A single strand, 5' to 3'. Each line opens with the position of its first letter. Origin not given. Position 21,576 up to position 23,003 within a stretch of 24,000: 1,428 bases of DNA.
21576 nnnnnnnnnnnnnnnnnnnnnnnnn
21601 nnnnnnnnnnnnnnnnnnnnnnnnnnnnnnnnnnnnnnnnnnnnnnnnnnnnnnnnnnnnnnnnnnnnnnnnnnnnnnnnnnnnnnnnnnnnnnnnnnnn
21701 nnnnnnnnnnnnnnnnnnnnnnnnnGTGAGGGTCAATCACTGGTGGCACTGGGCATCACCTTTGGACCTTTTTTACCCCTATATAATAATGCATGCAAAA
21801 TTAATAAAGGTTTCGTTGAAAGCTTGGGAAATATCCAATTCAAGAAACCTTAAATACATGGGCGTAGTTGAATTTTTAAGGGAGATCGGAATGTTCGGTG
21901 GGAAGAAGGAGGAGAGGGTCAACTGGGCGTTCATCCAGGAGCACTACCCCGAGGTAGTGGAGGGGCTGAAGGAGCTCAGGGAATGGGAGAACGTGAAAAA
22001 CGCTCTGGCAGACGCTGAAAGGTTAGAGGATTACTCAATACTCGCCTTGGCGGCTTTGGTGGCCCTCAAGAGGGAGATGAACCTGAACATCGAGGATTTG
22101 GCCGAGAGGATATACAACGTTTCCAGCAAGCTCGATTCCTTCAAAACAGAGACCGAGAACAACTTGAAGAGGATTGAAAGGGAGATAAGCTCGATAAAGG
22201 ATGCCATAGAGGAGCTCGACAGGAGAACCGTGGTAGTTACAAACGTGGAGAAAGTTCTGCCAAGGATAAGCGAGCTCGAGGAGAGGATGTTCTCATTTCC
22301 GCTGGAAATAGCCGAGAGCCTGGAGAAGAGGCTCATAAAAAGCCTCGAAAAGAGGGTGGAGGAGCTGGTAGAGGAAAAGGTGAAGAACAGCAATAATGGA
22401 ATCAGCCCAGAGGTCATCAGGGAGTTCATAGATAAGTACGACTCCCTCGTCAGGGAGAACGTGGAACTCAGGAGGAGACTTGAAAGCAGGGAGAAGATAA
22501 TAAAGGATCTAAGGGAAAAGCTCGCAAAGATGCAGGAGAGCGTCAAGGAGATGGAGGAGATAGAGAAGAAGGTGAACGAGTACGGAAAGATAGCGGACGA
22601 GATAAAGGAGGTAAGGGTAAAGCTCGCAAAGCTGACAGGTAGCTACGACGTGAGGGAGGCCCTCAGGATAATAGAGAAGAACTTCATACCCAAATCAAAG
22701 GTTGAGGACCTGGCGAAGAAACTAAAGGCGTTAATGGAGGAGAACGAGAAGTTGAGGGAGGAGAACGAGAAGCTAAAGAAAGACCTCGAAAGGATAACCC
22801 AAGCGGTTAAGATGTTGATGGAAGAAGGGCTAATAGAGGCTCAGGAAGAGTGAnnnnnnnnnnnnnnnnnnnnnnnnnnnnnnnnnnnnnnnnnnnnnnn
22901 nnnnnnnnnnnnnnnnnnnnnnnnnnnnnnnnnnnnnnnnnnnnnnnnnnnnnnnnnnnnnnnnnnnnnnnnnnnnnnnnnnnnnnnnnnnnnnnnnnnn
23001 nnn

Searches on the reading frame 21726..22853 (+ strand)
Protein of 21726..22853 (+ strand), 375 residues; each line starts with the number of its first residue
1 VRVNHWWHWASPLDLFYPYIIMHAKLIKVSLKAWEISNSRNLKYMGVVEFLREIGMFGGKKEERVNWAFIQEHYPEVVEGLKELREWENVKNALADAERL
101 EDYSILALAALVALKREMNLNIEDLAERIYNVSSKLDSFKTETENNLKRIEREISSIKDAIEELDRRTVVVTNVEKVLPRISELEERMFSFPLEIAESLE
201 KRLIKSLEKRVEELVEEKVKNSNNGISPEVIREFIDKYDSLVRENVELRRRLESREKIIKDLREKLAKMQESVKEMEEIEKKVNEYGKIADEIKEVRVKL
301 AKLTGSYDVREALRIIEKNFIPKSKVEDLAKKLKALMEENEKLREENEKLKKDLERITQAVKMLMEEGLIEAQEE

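Call 13: search_protein_families(library=pfam, max_evalue=0.001, proteins=[window:21726-22853:+])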
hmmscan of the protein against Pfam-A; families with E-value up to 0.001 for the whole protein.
window:21726-22853:+ (375 aa): 4 families
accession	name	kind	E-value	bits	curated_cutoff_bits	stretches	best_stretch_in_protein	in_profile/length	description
PF18504.6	Csm1_N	-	0.00014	22.6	26.3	1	240-285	24-69/70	Csm1 N-terminal domain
PF10046.14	BLOC1_2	-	0.00028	21.6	33.4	0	247-296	38-87/96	Biogenesis of lysosome-related organelles complex-1 subunit 2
PF14964.11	INTS15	-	0.00058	19.2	27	1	316-371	293-347/362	Integrator complex subunit 15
PF15136.11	UPF0449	-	0.00077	20.4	27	0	321-366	49-94/98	Uncharacterised protein family UPF0449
